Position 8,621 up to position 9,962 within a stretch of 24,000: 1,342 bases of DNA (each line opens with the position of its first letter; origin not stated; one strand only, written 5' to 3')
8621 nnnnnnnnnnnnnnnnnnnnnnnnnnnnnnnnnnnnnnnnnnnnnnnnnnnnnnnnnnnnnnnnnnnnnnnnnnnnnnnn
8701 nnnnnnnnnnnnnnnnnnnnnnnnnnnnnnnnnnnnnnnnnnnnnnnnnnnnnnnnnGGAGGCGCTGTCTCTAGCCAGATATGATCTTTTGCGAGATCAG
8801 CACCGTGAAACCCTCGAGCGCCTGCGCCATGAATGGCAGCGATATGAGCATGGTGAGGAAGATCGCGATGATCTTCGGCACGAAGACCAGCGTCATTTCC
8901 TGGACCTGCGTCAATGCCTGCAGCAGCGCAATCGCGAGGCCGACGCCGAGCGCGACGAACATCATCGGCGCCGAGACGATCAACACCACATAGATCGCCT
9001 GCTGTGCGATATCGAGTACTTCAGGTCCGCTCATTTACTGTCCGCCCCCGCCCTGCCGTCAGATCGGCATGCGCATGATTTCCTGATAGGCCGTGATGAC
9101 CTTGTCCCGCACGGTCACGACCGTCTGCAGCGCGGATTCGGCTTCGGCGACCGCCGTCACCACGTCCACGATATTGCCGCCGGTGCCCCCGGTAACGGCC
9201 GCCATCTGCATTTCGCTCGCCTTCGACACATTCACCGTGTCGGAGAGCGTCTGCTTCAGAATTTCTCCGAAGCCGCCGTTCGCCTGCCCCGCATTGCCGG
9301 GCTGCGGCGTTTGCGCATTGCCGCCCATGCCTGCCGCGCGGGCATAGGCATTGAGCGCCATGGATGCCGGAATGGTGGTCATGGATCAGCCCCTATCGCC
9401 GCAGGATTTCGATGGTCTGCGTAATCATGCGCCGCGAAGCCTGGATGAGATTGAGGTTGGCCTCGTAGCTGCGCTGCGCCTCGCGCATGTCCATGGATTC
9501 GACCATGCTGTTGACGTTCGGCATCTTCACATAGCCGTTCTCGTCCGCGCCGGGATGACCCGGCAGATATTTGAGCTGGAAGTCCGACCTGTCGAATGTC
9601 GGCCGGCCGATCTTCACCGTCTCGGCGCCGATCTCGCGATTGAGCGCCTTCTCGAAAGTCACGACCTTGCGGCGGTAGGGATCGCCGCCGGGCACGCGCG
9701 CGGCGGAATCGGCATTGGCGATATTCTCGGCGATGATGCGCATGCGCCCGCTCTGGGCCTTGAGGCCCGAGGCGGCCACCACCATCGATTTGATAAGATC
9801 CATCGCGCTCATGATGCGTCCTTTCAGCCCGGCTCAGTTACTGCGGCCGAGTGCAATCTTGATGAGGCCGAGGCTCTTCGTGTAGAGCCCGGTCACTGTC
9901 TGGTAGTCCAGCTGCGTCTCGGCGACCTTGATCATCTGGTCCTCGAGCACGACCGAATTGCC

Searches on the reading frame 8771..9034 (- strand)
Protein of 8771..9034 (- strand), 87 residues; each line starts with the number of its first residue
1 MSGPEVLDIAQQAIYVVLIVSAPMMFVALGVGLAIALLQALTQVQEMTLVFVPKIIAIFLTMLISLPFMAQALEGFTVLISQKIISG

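Call 82: search_protein_families(library=pfam, proteins=[window:8771-9034:-], max_evalue=0.001)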
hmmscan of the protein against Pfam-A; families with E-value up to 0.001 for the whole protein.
window:8771-9034:- (87 aa): 1 family
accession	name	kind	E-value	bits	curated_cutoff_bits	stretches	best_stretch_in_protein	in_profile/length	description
PF01313.24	Bac_export_3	-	9.3e-26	90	25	1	6-77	2-73/74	Bacterial export proteins, family 3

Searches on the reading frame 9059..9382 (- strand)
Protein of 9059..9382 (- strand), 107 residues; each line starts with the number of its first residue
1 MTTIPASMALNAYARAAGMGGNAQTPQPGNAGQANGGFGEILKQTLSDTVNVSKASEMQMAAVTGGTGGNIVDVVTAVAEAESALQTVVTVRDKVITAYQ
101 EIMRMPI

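Call 82: search_protein_families(library=pfam, proteins=[window:9059-9382:-], max_evalue=0.001)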
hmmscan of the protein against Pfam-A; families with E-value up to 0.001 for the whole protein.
window:9059-9382:- (107 aa): 1 family
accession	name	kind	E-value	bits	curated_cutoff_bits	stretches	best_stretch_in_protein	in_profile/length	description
PF02049.23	FliE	-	1.1e-23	83.6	22.4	1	23-107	5-89/89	Flagellar hook-basal body complex protein FliE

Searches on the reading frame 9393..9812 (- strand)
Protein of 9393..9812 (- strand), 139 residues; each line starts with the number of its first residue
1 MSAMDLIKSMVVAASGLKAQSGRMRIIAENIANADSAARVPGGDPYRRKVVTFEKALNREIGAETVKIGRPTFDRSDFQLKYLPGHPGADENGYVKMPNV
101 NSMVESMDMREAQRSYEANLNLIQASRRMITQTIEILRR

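Call 82: search_protein_families(library=pfam, proteins=[window:9393-9812:-], max_evalue=0.001)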
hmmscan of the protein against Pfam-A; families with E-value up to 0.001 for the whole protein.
window:9393-9812:- (139 aa): 2 families
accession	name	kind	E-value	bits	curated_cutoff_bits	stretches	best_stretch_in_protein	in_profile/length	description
PF06429.18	Flg_bbr_C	-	2.2e-10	40.3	23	1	92-134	2-44/46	Flagellar basal body rod FlgEFG protein C-terminal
PF00460.25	Flg_bb_rod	-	4.9e-06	26.8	20.7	1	12-35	3-26/31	Flagella basal body rod protein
